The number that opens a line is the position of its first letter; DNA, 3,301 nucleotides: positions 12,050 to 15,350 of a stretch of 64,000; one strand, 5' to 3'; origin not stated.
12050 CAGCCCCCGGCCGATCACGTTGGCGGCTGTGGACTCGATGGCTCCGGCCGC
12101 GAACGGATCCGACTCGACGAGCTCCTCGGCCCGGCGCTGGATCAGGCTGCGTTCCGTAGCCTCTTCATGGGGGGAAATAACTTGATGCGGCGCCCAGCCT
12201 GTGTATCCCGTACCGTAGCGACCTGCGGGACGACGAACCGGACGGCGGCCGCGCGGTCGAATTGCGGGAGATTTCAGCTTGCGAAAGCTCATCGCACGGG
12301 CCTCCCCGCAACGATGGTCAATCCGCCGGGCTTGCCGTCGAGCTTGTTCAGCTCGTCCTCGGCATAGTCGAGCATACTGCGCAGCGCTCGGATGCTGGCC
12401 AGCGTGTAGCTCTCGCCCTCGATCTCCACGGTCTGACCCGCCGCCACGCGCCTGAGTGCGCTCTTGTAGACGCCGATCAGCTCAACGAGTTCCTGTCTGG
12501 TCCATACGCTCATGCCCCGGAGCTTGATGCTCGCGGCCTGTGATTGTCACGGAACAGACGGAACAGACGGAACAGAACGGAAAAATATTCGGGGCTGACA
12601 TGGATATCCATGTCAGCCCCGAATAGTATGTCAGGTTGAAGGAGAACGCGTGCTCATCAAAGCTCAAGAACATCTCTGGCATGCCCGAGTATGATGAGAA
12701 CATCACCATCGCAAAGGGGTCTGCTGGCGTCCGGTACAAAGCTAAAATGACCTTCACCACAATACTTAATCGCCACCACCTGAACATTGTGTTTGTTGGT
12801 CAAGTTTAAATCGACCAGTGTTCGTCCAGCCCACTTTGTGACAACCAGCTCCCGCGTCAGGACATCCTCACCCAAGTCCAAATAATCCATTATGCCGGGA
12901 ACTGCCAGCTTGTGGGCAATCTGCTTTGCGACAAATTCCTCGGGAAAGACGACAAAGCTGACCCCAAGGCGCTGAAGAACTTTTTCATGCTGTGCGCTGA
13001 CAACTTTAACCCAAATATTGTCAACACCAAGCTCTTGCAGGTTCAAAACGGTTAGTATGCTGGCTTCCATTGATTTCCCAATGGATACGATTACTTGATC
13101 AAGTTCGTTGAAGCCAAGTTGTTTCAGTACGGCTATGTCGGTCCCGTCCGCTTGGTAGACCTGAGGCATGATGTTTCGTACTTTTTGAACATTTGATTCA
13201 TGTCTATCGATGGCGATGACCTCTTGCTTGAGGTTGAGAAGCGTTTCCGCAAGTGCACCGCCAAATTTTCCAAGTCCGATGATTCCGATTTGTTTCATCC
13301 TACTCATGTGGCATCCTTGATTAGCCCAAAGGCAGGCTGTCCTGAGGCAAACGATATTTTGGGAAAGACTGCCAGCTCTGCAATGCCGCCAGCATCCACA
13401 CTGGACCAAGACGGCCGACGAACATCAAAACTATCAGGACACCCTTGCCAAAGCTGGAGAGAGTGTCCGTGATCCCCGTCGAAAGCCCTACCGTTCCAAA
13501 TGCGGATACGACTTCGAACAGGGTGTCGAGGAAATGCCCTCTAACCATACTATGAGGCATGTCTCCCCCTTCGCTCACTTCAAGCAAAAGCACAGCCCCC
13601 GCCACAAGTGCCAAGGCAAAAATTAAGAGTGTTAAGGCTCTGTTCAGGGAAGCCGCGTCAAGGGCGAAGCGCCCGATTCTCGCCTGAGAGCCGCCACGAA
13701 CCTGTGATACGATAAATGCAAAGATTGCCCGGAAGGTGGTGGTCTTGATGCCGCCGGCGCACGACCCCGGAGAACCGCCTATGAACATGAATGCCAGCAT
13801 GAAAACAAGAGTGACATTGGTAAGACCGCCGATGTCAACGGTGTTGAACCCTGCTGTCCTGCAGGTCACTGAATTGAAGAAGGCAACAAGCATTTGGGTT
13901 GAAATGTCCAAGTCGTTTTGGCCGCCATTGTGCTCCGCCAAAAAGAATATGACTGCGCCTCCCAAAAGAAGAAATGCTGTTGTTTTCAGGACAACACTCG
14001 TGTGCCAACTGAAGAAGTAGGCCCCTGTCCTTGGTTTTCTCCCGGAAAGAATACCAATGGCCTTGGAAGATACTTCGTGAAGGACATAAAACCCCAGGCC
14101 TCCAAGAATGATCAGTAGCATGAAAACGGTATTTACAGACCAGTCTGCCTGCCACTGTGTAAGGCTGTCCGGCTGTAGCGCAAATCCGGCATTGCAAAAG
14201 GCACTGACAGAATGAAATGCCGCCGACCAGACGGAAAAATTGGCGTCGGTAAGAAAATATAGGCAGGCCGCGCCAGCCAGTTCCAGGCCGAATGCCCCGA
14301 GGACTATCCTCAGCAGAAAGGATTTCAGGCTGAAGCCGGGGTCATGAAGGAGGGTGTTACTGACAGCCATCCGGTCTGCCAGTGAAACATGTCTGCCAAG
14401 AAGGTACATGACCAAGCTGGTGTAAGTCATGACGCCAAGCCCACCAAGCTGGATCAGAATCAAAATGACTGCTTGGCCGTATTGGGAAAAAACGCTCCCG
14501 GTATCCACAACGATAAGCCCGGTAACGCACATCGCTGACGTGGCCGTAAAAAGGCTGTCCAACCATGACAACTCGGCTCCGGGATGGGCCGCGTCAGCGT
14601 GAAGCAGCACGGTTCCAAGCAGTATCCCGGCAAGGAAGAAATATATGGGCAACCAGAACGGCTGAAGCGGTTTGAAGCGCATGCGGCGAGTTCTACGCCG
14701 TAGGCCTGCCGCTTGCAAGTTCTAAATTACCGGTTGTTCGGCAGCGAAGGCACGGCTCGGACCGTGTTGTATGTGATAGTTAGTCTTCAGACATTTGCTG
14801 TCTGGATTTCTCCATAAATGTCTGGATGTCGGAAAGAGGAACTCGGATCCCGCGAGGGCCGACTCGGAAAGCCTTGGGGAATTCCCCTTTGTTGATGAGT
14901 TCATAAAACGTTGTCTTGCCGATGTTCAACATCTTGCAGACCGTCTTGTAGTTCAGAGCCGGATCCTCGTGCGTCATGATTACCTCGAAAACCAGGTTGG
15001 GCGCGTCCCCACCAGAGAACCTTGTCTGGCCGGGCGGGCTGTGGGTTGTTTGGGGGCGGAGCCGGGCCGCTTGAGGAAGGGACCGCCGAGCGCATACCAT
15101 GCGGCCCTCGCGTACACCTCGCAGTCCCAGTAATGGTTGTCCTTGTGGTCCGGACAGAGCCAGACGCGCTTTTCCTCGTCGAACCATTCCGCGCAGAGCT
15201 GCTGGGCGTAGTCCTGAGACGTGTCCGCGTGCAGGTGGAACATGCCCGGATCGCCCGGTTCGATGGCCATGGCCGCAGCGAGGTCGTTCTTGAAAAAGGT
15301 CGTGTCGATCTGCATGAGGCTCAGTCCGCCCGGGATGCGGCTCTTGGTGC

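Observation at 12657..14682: Complete KtrB-KtrA potassium uptake operon carried inside a phage DNA-packaging module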

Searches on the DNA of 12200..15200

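Call 77: search_rna_families(source=window, start=12200, end=15200, threshold=evalue, max_evalue=1)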
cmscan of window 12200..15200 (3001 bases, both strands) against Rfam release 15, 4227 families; matches with E-value up to 1: 3.
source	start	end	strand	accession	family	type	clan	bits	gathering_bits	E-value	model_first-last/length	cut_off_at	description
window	12586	12625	+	RF03769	mir-3913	Gene; miRNA;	-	26.2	100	0.035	1-100/100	no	mir-3913 microRNA precursor family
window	12586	12625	-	RF03769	mir-3913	Gene; miRNA;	-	26.2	100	0.035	1-100/100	no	mir-3913 microRNA precursor family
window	12586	12625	+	RF03469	mir-1179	Gene; miRNA;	-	20.9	80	0.74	21-60/82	no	mir-1179 microRNA precursor family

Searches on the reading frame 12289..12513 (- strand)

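Call 9: search_protein_families(library=pfam, proteins=[window:12289-12513:-])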
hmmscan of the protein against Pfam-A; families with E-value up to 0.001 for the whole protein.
window:12289-12513:- (74 aa): 0 families

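Call 10: search_protein_families(library=ncbifam, proteins=[window:12289-12513:-])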
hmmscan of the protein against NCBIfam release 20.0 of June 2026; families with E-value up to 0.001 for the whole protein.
window:12289-12513:- (74 aa): 0 families

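Call 16: search_protein_families(library=phrogs, proteins=[window:12289-12513:-], max_evalue=0.00001)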
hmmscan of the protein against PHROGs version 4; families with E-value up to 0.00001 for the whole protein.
window:12289-12513:- (74 aa): 1 family
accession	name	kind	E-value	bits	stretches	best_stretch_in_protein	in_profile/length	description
phrog_118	-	connector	4.1e-08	34.1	1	4-61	3-60/76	head-tail adaptor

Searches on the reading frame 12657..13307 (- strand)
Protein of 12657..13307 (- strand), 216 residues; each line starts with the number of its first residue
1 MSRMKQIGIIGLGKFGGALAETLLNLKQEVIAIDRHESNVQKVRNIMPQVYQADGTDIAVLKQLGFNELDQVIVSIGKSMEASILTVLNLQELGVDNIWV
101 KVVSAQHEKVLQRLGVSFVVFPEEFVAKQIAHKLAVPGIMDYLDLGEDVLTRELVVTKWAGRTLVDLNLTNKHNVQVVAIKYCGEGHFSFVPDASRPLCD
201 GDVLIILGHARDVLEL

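Call 9: search_protein_families(library=pfam, proteins=[window:12657-13307:-])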
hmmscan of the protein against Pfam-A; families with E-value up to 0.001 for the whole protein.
window:12657-13307:- (216 aa): 5 families
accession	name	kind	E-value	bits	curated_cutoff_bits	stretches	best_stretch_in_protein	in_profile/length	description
PF02254.24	TrkA_N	-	3.1e-25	89.2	23.8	1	8-122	2-116/116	TrkA-N domain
PF02080.26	TrkA_C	-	6.4e-08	32.8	27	1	157-215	10-65/71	TrkA-C domain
PF03807.23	F420_oxidored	-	5e-06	27.5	21.6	1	6-52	1-50/94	NADP oxidoreductase coenzyme F420-dependent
PF03446.21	NAD_binding_2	-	7.7e-05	23.2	21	1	6-78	1-65/161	NAD binding domain of 6-phosphogluconate dehydrogenase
PF02826.25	2-Hacid_dh_C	-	0.0001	22.2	25.1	1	4-45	36-77/178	D-isomer specific 2-hydroxyacid dehydrogenase, NAD binding domain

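Call 10: search_protein_families(library=ncbifam, proteins=[window:12657-13307:-])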
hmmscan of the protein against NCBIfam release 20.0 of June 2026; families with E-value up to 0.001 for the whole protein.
window:12657-13307:- (216 aa): 18 families
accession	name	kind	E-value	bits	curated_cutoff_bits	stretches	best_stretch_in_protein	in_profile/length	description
NF007039.0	PRK09496.3-2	equivalog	2.9e-18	65.9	293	1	7-214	3-214/446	Trk system potassium transporter TrkA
NF007041.0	PRK09496.3-4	equivalog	5e-16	58.5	386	1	7-213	3-212/450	Trk system potassium transporter TrkA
NF007043.0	PRK09496.3-6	equivalog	3e-13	49.3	384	1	3-211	230-435/445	Trk system potassium transporter TrkA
NF007038.0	PRK09496.2-6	equivalog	1.9e-12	46.7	374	1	7-203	3-204/445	Trk system potassium transporter TrkA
NF007033.0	PRK09496.1-5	equivalog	1.4e-10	40.8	338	1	6-214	2-214/449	Trk system potassium transporter TrkA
NF007032.0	PRK09496.1-4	equivalog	4.3e-09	35.8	309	1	7-171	3-172/457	Trk system potassium transporter TrkA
NF007036.0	PRK09496.2-3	subfamily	9.4e-09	34.5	407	1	4-139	230-367/448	Trk system potassium transporter TrkA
NF007034.0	PRK09496.2-1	subfamily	9.5e-08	31.4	344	1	5-131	228-355/445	Trk system potassium transporter TrkA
NF007042.0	PRK09496.3-5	equivalog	1e-07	31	467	1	24-159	266-403/466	Trk system potassium transporter TrkA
NF007035.0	PRK09496.2-2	equivalog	1.1e-07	31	521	1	7-142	3-142/455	Trk system potassium transporter TrkA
NF007030.0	PRK09496.1-1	equivalog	2.9e-07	29.5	371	1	6-171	2-173/458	Trk system potassium transporter TrkA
NF007031.0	PRK09496.1-2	equivalog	9.9e-07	28.1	289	1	3-213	232-444/458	Trk system potassium transporter TrkA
NF002973.0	PRK03659.1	equivalog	7.4e-06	24.8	804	1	6-81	402-477/602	glutathione-regulated potassium-efflux system protein KefB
NF007161.0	PRK09599.1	subfamily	1.4e-05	24.5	271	1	6-49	2-45/302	NADP-dependent phosphogluconate dehydrogenase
NF007040.0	PRK09496.3-3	equivalog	2.4e-05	23.1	455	1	4-207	3-213/462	Trk system potassium transporter TrkA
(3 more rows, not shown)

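Call 36: search_solved_structures(query=window:12657-13307:-, show_alignments=2)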
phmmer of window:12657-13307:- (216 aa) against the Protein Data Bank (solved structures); distinct sequences matched with E-value up to 0.001: 15.
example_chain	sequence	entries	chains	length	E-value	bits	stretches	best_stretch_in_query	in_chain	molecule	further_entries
5but_A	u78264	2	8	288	1.4e-49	172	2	4-144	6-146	Ktr system potassium uptake protein A,Ktr system potassium uptake protein A | Ktr system potassium uptake protein A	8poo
6i8v_A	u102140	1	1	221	4.4e-41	144.2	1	5-213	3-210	Ktr system potassium uptake protein C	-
6s2j_A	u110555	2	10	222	3.8e-37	131.3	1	4-213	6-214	Ktr system potassium uptake protein A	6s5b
6s5e_A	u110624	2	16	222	9.7e-37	130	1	4-213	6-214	Ktr system potassium uptake protein A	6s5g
4j90_A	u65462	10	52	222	9.9e-37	130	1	4-213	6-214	Ktr system potassium uptake protein A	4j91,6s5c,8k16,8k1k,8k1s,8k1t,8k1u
4j7c_A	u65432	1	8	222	1.1e-36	129.9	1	4-213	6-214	Ktr system potassium uptake protein A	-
6s5n_A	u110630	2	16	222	2.6e-36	128.6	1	4-213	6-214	Ktr system potassium uptake protein A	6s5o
6s5d_A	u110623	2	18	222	2.7e-36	128.6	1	4-213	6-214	Ktr system potassium uptake protein A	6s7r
7zp9_H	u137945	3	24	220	5.1e-28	101.5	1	5-209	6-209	Ktr system potassium uptake protein A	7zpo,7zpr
2hms_A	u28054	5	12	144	2.4e-24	89.5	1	3-142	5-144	YuaA protein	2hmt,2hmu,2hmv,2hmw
1lsu_A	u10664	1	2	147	9e-24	87.7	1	3-137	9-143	Conserved hypothetical protein yuaA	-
1lss_A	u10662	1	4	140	4.3e-10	43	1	7-140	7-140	Trk system potassium uptake protein trkA homolog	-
4xtt_A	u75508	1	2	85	1.5e-07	34.7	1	138-213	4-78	Putative potassium transport protein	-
4g65_A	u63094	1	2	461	1.7e-07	34.5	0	6-165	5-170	Trk system potassium uptake protein trkA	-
4j9u_E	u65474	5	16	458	8.6e-07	32.2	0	7-164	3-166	Potassium uptake protein TrkA | Potassium transporter peripheral membrane component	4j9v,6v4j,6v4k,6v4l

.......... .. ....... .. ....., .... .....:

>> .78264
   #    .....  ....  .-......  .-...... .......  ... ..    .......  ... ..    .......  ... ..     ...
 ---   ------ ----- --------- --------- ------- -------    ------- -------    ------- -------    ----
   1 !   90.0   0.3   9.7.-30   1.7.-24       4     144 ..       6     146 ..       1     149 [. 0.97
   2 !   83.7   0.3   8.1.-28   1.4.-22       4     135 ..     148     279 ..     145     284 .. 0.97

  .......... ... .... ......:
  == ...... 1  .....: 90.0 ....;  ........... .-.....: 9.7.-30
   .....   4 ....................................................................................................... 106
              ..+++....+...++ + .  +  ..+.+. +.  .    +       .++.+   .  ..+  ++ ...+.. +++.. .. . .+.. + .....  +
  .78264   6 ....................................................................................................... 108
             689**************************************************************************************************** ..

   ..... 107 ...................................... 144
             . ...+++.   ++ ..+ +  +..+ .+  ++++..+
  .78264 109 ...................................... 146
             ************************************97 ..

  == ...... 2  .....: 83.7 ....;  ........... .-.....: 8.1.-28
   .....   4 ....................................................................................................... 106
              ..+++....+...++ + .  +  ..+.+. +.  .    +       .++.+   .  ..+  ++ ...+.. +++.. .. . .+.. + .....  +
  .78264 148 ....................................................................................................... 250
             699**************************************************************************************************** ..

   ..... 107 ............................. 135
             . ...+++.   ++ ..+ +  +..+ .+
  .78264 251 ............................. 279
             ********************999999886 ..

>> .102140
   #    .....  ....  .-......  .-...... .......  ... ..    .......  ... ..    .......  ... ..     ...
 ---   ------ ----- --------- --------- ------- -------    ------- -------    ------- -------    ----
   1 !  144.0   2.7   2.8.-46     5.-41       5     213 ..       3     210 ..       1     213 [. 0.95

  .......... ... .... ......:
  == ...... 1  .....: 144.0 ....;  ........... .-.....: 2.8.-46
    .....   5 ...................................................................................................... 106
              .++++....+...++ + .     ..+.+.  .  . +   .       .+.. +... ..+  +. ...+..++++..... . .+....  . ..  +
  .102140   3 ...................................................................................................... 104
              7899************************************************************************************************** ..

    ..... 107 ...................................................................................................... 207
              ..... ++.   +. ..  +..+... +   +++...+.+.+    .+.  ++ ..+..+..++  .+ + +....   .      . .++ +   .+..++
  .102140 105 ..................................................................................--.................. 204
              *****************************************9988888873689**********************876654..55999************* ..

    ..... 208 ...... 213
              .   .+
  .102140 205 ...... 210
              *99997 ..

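Call 58: find_homologous_proteins(query=window:12657-13307:-)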
Query window:12657-13307:- (216 aa): 307 proteins with E <= 0.001 among 949 candidates; the best 120 are listed. Only proteins of 118 to 378 residues were searched: fused or split forms outside these lengths cannot appear, so this answer is no evidence that the protein stands alone or is whole; find_related_loci, which searches DNA, has no such limit.
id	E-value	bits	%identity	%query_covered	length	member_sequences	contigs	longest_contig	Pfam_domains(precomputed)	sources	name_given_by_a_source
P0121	6.2e-133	459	100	99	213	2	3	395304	PF02080.27,PF02254.25,PF03807.24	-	-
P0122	2.0e-90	320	68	100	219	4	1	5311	PF02080.27,PF02254.25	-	-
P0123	4.6e-90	319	69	100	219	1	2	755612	PF02080.27,PF02254.25,PF03807.24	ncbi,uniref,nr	ncbi:potassium channel family protein [Salidesulfovibrio brasiliensis]|uniref:potassium channel fami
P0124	8.2e-90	318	69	100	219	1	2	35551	PF02080.27,PF02254.25,PF03807.24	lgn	-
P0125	3.2e-88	313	69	100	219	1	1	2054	PF02080.27,PF02254.25,PF03721.21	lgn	-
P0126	5.8e-79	283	57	100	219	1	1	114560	PF02080.27,PF02254.25,PF03446.22,PF03721.21,PF03807.24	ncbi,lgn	ncbi:MAG: TrkA family potassium uptake protein [Pseudomonadota bacterium]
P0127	2.4e-78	281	61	100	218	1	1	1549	PF02080.27,PF02254.25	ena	-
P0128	2.4e-78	281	61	100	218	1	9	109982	PF02080.27,PF02254.25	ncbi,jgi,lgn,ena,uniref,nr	ncbi:MAG TPA: TrkA family potassium uptake protein [Desulfovibrio sp.]|jgi:K+ transport systems, NAD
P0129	3.5e-78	280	61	100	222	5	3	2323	PF02080.27,PF02254.25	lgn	-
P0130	3.6e-78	280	61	100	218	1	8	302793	PF02080.27,PF02254.25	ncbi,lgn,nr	ncbi:TrkA family potassium uptake protein [Desulfovibrio aminophilus]|nr:TrkA family potassium uptak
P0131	5.4e-78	280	61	100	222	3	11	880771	PF02080.27,PF02254.25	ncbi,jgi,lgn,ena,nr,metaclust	ncbi:MAG TPA: TrkA family potassium uptake protein [Desulfovibrio sp.]|jgi:trk system potassium upta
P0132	5.9e-78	279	60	100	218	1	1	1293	PF02080.27,PF02254.25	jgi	-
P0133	6.8e-78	279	61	100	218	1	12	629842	PF02080.27,PF02254.25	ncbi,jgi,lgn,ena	jgi:trk system potassium uptake protein TrkA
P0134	7.8e-78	279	61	100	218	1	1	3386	PF02080.27,PF02254.25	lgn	-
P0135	8.0e-78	279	61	100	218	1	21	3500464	PF02080.27,PF02254.25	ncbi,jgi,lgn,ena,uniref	ncbi:MAG: TrkA family potassium uptake protein [Desulfovibrio aminophilus]|uniref:potassium channel 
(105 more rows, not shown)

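Call 73: search_protein_families(library=padloc, proteins=[window:12657-13307:-], max_evalue=0.001)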
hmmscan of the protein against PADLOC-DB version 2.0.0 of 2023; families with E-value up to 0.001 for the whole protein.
window:12657-13307:- (216 aa): 0 families
